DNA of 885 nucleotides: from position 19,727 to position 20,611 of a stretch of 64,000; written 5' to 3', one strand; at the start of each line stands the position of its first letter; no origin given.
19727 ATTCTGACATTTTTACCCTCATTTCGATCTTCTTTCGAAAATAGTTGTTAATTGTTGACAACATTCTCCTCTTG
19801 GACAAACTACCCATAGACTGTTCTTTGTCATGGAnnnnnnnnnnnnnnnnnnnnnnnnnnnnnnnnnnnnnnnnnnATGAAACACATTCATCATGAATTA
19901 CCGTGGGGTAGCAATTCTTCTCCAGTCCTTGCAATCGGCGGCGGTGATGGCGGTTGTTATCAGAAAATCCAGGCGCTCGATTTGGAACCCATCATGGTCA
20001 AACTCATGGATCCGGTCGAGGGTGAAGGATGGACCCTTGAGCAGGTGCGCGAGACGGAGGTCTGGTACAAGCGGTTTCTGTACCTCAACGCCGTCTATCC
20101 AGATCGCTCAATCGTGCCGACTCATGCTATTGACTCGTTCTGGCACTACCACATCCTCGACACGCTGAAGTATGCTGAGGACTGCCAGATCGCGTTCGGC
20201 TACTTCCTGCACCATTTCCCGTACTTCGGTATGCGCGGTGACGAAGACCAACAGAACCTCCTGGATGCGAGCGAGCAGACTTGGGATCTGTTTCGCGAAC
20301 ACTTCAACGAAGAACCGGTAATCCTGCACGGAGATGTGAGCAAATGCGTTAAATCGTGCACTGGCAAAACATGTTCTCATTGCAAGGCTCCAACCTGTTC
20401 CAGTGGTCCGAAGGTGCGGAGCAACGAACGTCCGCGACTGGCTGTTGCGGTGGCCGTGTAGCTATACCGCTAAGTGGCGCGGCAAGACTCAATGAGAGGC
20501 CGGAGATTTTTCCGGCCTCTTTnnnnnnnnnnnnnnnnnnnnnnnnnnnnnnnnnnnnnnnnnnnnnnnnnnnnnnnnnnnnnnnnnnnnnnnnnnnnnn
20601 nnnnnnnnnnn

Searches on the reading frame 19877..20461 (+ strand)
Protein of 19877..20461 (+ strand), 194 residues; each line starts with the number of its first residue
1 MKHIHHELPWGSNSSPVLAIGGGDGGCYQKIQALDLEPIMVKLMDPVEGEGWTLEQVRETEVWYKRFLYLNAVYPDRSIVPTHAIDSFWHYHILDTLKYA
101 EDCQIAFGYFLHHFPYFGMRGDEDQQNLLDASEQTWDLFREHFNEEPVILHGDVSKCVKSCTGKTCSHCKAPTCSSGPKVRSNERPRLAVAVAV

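Call 10: search_protein_families(library=pfam, proteins=[window:19877-20461:+], max_evalue=0.01)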
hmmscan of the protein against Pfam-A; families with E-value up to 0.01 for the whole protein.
window:19877-20461:+ (194 aa): 1 family
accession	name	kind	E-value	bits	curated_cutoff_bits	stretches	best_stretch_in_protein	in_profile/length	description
PF07173.17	GRDP-like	-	0.0022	19.1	22.7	1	61-102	98-143/143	Glycine-rich domain-containing protein-like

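Call 12: find_homologous_proteins(query=window:19877-20461:+)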
Query window:19877-20461:+ (194 aa): 1854 proteins with E <= 0.001 among 1877 candidates; the best 120 are listed.
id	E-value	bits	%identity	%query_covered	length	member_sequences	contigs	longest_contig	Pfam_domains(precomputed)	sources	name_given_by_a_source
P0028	2.1e-121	421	90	97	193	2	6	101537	PF27765.1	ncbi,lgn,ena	-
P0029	1.9e-93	330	82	86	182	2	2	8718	PF27765.1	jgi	jgi:hypothetical protein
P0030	1.9e-93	330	76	93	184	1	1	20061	PF07173.18,PF27765.1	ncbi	-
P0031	1.1e-91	324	81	86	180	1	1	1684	PF07173.18,PF27765.1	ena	-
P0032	1.1e-90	321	77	94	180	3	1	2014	PF27765.1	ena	-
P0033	3.6e-87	309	77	86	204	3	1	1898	PF27765.1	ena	-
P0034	3.0e-86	306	76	85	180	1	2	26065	PF27765.1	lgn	-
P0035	9.7e-83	295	72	86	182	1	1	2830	PF27765.1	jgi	jgi:hypothetical protein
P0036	1.2e-82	295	77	84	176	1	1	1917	PF27765.1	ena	-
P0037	3.2e-82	293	69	90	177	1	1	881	PF27765.1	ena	-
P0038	6.5e-82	292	70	94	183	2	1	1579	PF27765.1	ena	-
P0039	1.7e-81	291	75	85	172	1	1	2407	PF27765.1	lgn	-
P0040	1.4e-80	288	69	93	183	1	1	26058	PF27765.1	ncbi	-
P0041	2.5e-79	284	69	86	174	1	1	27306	PF27765.1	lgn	-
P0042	3.8e-78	280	72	83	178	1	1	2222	PF27765.1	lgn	-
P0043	6.0e-75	270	68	85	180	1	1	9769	PF27765.1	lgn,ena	-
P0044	1.1e-70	256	67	85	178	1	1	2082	PF27765.1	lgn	-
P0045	1.3e-68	249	66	85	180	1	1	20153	PF27765.1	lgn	-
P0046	1.7e-64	235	64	82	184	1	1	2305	PF27765.1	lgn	-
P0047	5.9e-59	217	56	89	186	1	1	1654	PF27765.1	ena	-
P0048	7.5e-50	188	62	67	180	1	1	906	PF27765.1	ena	-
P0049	1.7e-48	183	55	83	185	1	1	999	PF27765.1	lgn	-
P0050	3.8e-48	182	54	84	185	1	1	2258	PF27765.1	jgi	jgi:hypothetical protein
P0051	8.3e-47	178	53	78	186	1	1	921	PF27765.1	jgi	jgi:hypothetical protein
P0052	1.1e-46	177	54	83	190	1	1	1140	PF27765.1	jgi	-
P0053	3.3e-46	176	49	85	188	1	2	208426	PF27765.1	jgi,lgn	jgi:hypothetical protein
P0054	5.3e-46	175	53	82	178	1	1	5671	PF07173.18,PF27765.1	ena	-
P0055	6.5e-46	175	56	75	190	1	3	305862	PF27765.1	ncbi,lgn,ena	ncbi:MAG: hypothetical protein AAB770_00685 [Patescibacteria group bacterium]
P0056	1.8e-45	173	54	82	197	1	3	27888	PF27765.1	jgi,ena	jgi:hypothetical protein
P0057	2.2e-45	173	51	84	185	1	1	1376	PF27765.1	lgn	-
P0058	2.8e-45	173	53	81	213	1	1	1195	PF27765.1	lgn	-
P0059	3.8e-45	172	55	76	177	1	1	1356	PF07173.18,PF27765.1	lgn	-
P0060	6.2e-45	172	53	81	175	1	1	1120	PF07173.18,PF27765.1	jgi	jgi:hypothetical protein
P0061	9.0e-45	171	46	89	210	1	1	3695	PF27765.1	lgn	-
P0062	1.1e-44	171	63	62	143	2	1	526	PF27765.1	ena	-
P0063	1.1e-44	171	51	84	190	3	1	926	PF27765.1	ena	-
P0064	1.1e-44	171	53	77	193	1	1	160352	PF27765.1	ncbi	-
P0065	3.2e-44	169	50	85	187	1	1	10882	PF27765.1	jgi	jgi:hypothetical protein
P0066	3.2e-44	169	48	91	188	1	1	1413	PF27765.1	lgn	-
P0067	3.3e-44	169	52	81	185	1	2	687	PF27765.1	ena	-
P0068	4.0e-44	169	51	80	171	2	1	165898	PF27765.1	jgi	jgi:hypothetical protein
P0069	4.4e-44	169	55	77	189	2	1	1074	PF27765.1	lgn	-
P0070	5.6e-44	168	55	71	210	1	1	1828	PF27765.1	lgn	-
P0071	7.4e-44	168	51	75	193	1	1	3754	PF27765.1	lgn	-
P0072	9.4e-44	168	51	82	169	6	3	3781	PF27765.1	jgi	jgi:hypothetical protein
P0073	1.5e-43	167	53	77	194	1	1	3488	PF27765.1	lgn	-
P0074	1.6e-43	167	48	85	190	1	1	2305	PF27765.1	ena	-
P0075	1.7e-43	167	52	84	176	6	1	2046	PF07173.18,PF27765.1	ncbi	-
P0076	1.8e-43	167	53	80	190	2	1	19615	PF27765.1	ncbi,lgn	-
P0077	2.2e-43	166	53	83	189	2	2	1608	PF27765.1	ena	-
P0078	2.7e-43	166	51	85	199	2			PF27765.1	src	-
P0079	2.8e-43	166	47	85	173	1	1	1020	PF27765.1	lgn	-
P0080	2.9e-43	166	52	82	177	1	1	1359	PF07173.18,PF27765.1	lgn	-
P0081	3.9e-43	166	50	82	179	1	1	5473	PF27765.1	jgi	-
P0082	5.0e-43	165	62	60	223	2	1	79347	PF27765.1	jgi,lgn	jgi:hypothetical protein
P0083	5.4e-43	165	53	73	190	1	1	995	PF27765.1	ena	-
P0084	5.9e-43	165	54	69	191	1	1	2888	PF27765.1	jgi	-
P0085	7.3e-43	165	54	72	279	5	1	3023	PF27765.1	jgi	-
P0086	7.7e-43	165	51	84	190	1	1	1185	PF27765.1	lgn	-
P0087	8.2e-43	165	58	63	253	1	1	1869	PF27765.1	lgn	-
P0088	9.3e-43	164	48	85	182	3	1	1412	PF07173.18,PF27765.1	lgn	-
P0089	1.0e-42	164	55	75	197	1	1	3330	PF27765.1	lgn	-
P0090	1.1e-42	164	50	79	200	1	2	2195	PF27765.1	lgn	-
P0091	1.2e-42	164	49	78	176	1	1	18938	PF27765.1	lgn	-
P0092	1.2e-42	164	52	81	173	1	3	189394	PF27765.1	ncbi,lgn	ncbi:MAG: hypothetical protein WD312_01060 [Candidatus Paceibacterota bacterium]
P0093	1.6e-42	164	52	75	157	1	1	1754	PF27765.1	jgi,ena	-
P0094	1.7e-42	164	51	80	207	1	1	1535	PF27765.1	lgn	-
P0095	2.1e-42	163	50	78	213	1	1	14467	PF27765.1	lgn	-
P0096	2.3e-42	163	51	83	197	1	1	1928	PF27765.1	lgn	-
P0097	2.6e-42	163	52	73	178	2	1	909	PF27765.1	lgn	-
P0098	2.7e-42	163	47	84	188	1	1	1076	PF27765.1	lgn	-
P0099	3.1e-42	163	48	84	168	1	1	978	PF27765.1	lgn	-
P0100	3.1e-42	163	52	82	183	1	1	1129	PF27765.1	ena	-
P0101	3.3e-42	163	45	87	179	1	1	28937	PF27765.1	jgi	jgi:hypothetical protein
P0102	3.3e-42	163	49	83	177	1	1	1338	PF27765.1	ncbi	-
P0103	3.6e-42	162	51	82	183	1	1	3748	PF27765.1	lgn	-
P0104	3.9e-42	162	43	94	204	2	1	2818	PF27765.1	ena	-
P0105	4.7e-42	162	49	84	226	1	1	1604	PF27765.1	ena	-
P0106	5.2e-42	162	63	59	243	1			PF27765.1,PF05929.17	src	-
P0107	5.3e-42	162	45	94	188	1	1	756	PF27765.1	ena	-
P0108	5.5e-42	162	55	71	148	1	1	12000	PF27765.1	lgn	-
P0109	5.8e-42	162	53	81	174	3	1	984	PF07173.18,PF27765.1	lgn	-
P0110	6.3e-42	162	48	78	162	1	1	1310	PF27765.1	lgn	-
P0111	6.5e-42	162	52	76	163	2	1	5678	PF07173.18,PF27765.1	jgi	-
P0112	7.0e-42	162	52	82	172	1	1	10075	PF07173.18,PF27765.1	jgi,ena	-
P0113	1.0e-41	161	59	60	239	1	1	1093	PF27765.1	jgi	jgi:hypothetical protein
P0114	1.1e-41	161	61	59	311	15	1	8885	PF27765.1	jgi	-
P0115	1.1e-41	161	49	82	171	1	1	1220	PF27765.1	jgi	jgi:hypothetical protein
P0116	1.1e-41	161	60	59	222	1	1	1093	PF27765.1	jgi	jgi:hypothetical protein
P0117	1.1e-41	161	48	85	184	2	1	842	PF27765.1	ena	-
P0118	1.1e-41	161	52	81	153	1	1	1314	PF27765.1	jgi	jgi:hypothetical protein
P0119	1.2e-41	161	60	60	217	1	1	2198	PF27765.1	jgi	jgi:hypothetical protein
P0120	1.2e-41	161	61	59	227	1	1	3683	PF27765.1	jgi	jgi:hypothetical protein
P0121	1.2e-41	161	47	83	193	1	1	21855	PF27765.1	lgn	-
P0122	1.3e-41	161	52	81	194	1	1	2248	PF27765.1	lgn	-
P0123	1.3e-41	161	62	59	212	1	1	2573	PF07173.18,PF27765.1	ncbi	-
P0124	1.5e-41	160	50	83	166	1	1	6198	PF27765.1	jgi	-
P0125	1.9e-41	160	47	94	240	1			PF27765.1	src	-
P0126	2.2e-41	160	48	81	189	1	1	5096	PF27765.1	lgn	-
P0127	2.2e-41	160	57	65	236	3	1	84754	PF27765.1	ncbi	-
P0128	2.7e-41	160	55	71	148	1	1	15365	PF27765.1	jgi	jgi:hypothetical protein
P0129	2.7e-41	160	61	59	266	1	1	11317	PF27765.1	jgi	jgi:hypothetical protein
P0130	2.8e-41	160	52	76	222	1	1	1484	PF27765.1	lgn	-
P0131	3.0e-41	160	60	64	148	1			PF27765.1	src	-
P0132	3.0e-41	159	61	59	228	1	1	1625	PF07173.18,PF27765.1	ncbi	-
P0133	3.0e-41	159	45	85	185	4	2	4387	PF27765.1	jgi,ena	-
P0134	3.1e-41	159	61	59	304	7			PF27765.1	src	-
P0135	3.1e-41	159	61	59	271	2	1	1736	PF27765.1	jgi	jgi:hypothetical protein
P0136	3.4e-41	159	52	72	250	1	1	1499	PF27765.1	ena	-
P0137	3.4e-41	159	47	83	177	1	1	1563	PF27765.1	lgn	-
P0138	3.4e-41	159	61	59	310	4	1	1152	PF27765.1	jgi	jgi:hypothetical protein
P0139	3.6e-41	159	51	77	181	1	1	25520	PF27765.1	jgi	jgi:hypothetical protein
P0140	3.8e-41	159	59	59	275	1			PF27765.1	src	-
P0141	3.9e-41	159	61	59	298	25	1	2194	PF27765.1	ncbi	-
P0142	3.9e-41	159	60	62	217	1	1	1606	PF07173.18,PF27765.1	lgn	-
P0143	3.9e-41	159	52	73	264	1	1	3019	PF27765.1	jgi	jgi:hypothetical protein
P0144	4.0e-41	159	61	59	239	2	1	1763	PF27765.1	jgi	jgi:hypothetical protein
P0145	4.6e-41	159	53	73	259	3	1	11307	PF27765.1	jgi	jgi:hypothetical protein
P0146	5.2e-41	159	43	84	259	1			PF27765.1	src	-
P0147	5.5e-41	159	51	77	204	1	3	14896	PF27765.1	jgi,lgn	jgi:hypothetical protein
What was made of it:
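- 19877..20461 (+): CDS of the UCP032817-like (PF27765 / weak GRDP-like) protein, 194 aa. Calls 10 and 12.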

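Call 14: find_encoding_contigs(protein=P0028, flank=10000, max_places=6)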
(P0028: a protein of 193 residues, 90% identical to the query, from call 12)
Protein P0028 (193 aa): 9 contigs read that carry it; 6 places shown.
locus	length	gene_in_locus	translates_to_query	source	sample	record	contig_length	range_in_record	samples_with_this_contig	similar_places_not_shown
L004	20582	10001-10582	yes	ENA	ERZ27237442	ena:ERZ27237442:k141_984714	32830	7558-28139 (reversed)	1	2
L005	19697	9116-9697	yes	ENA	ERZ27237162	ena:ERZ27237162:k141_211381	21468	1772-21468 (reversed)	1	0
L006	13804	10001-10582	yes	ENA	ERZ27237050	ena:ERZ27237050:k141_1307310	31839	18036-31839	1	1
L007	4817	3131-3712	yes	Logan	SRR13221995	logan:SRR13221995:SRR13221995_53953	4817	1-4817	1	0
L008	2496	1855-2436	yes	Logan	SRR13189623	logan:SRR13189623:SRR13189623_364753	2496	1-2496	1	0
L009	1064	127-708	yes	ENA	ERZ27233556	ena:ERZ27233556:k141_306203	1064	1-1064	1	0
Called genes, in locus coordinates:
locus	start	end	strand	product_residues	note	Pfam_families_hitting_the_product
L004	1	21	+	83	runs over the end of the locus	-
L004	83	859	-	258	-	-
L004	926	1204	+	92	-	-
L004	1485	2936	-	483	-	PF00033:Cytochrome_B (weak), PF13631:Cytochrom_B_N_2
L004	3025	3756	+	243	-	-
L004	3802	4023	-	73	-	-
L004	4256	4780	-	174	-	-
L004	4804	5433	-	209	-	PF04191:PEMT, PF04140:ICMT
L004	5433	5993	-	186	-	-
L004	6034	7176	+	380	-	PF00899:ThiF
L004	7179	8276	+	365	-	PF02812:ELFV_dehydrog_N, PF00208:ELFV_dehydrog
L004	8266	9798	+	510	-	-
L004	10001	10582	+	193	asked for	PF27765:UCP032817-like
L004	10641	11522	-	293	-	PF02129:Peptidase_S15, PF12146:Hydrolase_4 (faint), PF00326:Peptidase_S9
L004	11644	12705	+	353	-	PF00881:Nitroreductase (faint)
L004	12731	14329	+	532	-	PF16927:HisKA_7TM, PF05425:CopD (faint), PF02518:HATPase_c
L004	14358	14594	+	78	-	-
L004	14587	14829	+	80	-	PF07927:HicA_toxin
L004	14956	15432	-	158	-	-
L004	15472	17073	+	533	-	-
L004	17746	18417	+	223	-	PF00106:adh_short, PF01370:Epimerase (weak), PF08659:KR (weak), PF13561:adh_short_C2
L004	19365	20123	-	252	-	PF12146:Hydrolase_4 (faint)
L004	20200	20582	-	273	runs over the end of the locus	-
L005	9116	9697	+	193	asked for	PF27765:UCP032817-like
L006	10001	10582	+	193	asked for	PF27765:UCP032817-like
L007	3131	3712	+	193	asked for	PF27765:UCP032817-like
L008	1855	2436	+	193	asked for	PF27765:UCP032817-like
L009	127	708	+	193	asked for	PF27765:UCP032817-like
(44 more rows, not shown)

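Call 20: find_encoding_contigs(protein=P0030, flank=10000, max_places=3)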
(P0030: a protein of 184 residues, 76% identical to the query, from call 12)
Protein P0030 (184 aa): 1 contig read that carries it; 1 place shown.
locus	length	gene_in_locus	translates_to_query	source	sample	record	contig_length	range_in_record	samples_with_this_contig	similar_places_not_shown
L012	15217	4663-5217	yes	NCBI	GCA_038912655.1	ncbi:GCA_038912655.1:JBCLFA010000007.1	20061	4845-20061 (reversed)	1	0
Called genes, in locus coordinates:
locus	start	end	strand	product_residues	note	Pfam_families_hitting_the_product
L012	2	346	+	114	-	?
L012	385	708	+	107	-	PF04977:DivIC (weak)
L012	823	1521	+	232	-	PF00215:OMPdecase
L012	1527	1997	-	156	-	-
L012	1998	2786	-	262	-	PF01145:Band_7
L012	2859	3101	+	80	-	PF00462:Glutaredoxin, PF13417:GST_N_3 (weak)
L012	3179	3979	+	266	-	PF00487:FA_desaturase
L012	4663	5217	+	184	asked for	PF27765:UCP032817-like, PF07173:GRDP-like (weak)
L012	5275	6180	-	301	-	PF02129:Peptidase_S15 (weak), PF00326:Peptidase_S9, PF12146:Hydrolase_4 (faint)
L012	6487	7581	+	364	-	PF11141:DUF2914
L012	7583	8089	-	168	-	PF00011:HSP20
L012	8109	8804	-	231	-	PF13367:PrsW-protease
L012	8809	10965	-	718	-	PF00133:tRNA-synt_1, PF09334:tRNA-synt_1g, PF00133:tRNA-synt_1, PF08264:Anticodon_1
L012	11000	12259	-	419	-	PF00814:TsaD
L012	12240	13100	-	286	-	-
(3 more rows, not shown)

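Call 21: find_encoding_contigs(protein=P0034, flank=10000, max_places=3)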
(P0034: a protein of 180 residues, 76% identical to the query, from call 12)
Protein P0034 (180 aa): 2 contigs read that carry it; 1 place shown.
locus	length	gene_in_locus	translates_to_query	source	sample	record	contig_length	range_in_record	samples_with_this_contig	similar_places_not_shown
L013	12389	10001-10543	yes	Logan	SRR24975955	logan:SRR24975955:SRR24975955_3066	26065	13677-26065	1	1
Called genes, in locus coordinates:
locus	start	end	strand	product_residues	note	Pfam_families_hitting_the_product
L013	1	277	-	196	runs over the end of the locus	PF09335:VTT_dom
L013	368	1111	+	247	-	PF00535:Glycos_transf_2, PF13641:Glyco_tranf_2_3, PF13632:Glyco_trans_2_3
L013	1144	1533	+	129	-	PF07883:Cupin_2, PF02311:AraC_binding (weak)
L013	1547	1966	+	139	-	PF00856:SET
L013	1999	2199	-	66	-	PF00313:CSD, PF08206:OB_RNB (weak)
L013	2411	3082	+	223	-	PF14360:PAP2_C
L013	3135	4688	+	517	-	-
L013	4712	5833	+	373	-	PF00899:ThiF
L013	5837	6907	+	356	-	PF00881:Nitroreductase (faint), PF14512:TM1586_NiRdase (faint)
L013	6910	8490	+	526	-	PF16927:HisKA_7TM (weak), PF02518:HATPase_c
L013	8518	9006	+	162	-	PF13302:Acetyltransf_3, PF00583:Acetyltransf_1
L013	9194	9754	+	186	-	PF03848:TehB, PF08241:Methyltransf_11 (weak), PF13649:Methyltransf_25 (faint)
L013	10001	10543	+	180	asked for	PF27765:UCP032817-like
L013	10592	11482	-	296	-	PF02129:Peptidase_S15 (weak), PF12146:Hydrolase_4 (faint), PF00326:Peptidase_S9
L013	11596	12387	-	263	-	?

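Call 23: find_encoding_contigs(protein=P0029, flank=10000, max_places=2)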
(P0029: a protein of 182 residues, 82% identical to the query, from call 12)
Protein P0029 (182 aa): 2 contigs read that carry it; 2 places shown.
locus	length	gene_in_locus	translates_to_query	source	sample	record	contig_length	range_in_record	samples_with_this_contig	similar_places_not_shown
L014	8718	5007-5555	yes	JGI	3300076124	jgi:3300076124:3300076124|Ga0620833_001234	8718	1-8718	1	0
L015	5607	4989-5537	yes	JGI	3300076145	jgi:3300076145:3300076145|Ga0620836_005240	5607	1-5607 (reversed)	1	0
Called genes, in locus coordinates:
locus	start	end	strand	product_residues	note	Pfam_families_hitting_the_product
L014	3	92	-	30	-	?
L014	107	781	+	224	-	PF01797:Y1_Tnp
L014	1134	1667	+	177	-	-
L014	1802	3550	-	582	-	PF07973:tRNA_SAD, PF00587:tRNA-synt_2b, PF03129:HGTP_anticodon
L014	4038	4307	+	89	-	-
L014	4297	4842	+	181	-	-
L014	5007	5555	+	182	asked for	PF27765:UCP032817-like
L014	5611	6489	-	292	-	PF02129:Peptidase_S15 (weak), PF12146:Hydrolase_4 (faint), PF00326:Peptidase_S9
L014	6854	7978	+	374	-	PF04055:Radical_SAM, PF13353:Fer4_12 (weak)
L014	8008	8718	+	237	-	?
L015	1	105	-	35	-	?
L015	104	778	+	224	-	PF01797:Y1_Tnp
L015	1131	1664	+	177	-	-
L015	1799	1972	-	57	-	-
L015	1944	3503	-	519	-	PF07973:tRNA_SAD, PF00587:tRNA-synt_2b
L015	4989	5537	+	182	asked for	PF27765:UCP032817-like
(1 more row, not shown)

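Call 24: find_encoding_contigs(protein=P0040, flank=10000, max_places=2)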
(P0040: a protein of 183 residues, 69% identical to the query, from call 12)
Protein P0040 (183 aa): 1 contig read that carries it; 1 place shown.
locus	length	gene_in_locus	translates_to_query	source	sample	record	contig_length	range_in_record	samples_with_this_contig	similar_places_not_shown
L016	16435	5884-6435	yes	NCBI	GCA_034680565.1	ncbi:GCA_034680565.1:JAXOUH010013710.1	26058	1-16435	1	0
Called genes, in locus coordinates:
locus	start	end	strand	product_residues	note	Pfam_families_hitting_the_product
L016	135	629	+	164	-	PF13302:Acetyltransf_3, PF13527:Acetyltransf_9 (faint), PF00583:Acetyltransf_1, PF13673:Acetyltransf_10, PF13508:Acetyltransf_7, PF08445:FR47 (weak)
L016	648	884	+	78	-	PF01541:GIY-YIG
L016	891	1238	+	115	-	-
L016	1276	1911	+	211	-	-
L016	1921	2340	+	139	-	PF01230:HIT (weak)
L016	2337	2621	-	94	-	-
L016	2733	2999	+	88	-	-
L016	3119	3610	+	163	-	-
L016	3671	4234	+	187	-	-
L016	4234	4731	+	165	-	PF09351:DUF1993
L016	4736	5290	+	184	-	PF01625:PMSR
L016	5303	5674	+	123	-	PF01641:SelR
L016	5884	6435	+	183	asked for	PF27765:UCP032817-like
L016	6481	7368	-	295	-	PF02129:Peptidase_S15, PF00326:Peptidase_S9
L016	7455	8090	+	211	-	-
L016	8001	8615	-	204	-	-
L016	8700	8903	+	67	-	-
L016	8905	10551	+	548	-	PF02518:HATPase_c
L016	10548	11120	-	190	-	-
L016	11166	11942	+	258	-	PF00005:ABC_tran, PF13304:AAA_21 (weak)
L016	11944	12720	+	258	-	PF01061:ABC2_membrane, PF12698:ABC2_membrane_3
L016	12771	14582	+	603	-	PF00009:GTP_EFTU, PF01926:MMR_HSR1 (weak), PF02421:FeoB_N (faint), PF03144:GTP_EFTU_D2, PF22042:EF-G_D2 (weak), PF00679:EFG_C, PF21018:BipA_C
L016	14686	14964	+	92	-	-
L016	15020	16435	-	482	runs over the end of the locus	PF01266:DAO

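Call 25: find_encoding_contigs(protein=P0041, flank=10000, max_places=2)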
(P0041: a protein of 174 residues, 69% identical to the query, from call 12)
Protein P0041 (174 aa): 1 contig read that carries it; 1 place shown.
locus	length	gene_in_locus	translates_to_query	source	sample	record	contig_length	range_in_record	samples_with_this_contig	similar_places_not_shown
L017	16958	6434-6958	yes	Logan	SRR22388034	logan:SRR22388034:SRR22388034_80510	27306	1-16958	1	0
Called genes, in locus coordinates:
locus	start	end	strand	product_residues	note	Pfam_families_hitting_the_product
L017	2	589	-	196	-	?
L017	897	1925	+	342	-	-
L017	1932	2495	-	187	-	-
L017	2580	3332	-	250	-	-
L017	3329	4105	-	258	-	PF14243:R2K_3, PF18299:R2K_2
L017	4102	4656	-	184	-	PF00565:SNase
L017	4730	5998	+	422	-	PF14338:Mrr_N, PF01555:N6_N4_Mtase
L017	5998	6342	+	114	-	PF01541:GIY-YIG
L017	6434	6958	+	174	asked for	PF27765:UCP032817-like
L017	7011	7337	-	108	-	-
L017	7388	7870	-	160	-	-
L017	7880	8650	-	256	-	-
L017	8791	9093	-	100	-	-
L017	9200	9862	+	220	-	PF13328:HD_4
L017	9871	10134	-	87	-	-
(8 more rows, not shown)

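Call 26: find_encoding_contigs(protein=P0045, flank=10000, max_places=2)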
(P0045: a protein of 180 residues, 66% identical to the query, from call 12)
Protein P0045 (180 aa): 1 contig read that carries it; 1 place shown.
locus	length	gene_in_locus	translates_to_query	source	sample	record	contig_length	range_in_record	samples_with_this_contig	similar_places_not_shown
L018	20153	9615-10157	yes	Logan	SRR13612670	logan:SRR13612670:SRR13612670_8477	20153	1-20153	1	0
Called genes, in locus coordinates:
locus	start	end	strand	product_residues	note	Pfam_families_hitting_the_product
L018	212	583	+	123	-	PF09945:DUF2177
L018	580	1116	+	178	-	PF01625:PMSR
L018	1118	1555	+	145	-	PF00903:Glyoxalase, PF13669:Glyoxalase_4 (faint), PF18029:Glyoxalase_6 (weak), PF22677:Ble-like_N (weak)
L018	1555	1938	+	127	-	PF01641:SelR, PF24046:At4g08330 (faint)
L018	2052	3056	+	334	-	PF02807:ATP-gua_PtransN, PF00217:ATP-gua_Ptrans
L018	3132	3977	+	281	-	PF02678:Pirin, PF05726:Pirin_C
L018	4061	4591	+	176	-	-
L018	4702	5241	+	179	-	PF27765:UCP032817-like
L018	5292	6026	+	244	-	PF13489:Methyltransf_23 (weak), PF08241:Methyltransf_11 (weak), PF08242:Methyltransf_12 (weak), PF13649:Methyltransf_25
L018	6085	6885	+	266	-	-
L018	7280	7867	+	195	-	PF00856:SET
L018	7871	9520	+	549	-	PF02518:HATPase_c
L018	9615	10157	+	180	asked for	PF27765:UCP032817-like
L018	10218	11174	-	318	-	PF02129:Peptidase_S15 (weak), PF20434:BD-FAE (faint), PF00326:Peptidase_S9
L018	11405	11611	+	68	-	-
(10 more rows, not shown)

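Call 30: find_related_loci(query=window:19877-20461:+, collection=genome_contigs, flank=10000)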
Query window:19877-20461:+ (194 aa) in genome_contigs; peptide patterns used: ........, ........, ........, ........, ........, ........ (x = any residue, [..] = any of these).
310 stretches matched a pattern; 277 encode a relative of the query (tblastn E <= 1e-3); the best 80 are kept; 79 distinct loci.
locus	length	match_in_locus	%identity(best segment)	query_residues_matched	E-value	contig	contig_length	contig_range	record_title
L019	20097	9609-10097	53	29-178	4e-51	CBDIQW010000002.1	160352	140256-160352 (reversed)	MAG: Emticicia sp. isolate NI281-mx-bin22 genome assembly, contig: N-NV281-C76, whole genome shotgun sequence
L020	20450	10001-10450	54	29-183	6e-49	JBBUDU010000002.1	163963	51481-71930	MAG: Patescibacteria group bacterium isolate H41-bin073_1 H41_bin073_1_000000000002, whole genome shotgun sequence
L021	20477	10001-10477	51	29-186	8e-49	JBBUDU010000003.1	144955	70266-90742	MAG: Patescibacteria group bacterium isolate H41-bin073_1 H41_bin073_1_000000000003, whole genome shotgun sequence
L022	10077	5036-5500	53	25-176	9e-49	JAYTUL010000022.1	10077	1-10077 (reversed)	MAG: bacterium isolate GFS_5529 GFS_5529_21, whole genome shotgun sequence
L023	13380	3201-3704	51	29-189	5e-47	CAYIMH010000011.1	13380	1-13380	MAG TPA_asm: uncultured Candidatus Saccharibacteria bacterium isolate ERP119705_co25_195 genome assembly, contig: NODE_3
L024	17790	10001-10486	53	31-186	1e-46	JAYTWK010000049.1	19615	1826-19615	MAG: bacterium isolate GFS_5796 GFS_5796_48, whole genome shotgun sequence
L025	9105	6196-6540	59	31-145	1e-45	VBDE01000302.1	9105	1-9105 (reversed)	MAG: Betaproteobacteria bacterium isolate BP_35 14_1009_09_30cm_scaffold_63455, whole genome shotgun sequence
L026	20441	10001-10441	52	29-177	3e-45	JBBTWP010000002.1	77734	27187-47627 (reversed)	MAG: Patescibacteria group bacterium isolate H41-bin017_1 H41_bin017_1_000000000002, whole genome shotgun sequence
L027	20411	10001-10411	51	29-168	3e-45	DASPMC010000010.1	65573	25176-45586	MAG TPA_asm: Noviherbaspirillum sp. isolate SMAG_U12082 k141_118010, whole genome shotgun sequence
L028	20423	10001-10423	51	29-175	3e-45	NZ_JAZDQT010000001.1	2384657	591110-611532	Pedobacter albus strain KR3-3 contig1, whole genome shotgun sequence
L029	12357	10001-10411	51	29-168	8e-45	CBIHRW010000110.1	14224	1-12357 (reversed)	MAG TPA_asm: uncultured Noviherbaspirillum sp. isolate SRR18156185_binner123_Refined_2 genome assembly, contig: ERZ27336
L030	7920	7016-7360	60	31-145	6e-45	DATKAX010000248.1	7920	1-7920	MAG TPA_asm: Burkholderiales bacterium isolate SMAG_U14405 k141_2687608, whole genome shotgun sequence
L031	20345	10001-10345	60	29-143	5e-44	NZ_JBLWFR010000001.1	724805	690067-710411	Noviherbaspirillum sp. ST9 ST-9_scaffold1, whole genome shotgun sequence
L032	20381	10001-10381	55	31-160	4e-44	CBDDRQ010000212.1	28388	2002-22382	uncultured bacterium isolate s10_2 genome assembly, contig: k141_808842, whole genome shotgun sequence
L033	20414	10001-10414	50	29-173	9e-44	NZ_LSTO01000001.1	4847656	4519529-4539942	Noviherbaspirillum denitrificans strain TSA40 Contig01, whole genome shotgun sequence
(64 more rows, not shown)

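Call 42: find_encoding_contigs(protein=P0031, flank=5000, max_places=3)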
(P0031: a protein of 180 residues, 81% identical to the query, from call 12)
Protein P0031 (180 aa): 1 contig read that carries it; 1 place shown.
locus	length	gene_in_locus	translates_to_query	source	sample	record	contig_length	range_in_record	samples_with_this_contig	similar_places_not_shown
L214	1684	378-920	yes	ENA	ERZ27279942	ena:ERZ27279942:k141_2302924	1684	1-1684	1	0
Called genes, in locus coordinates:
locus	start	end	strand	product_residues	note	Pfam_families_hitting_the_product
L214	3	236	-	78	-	?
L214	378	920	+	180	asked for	PF27765:UCP032817-like, PF07173:GRDP-like (weak)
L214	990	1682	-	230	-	?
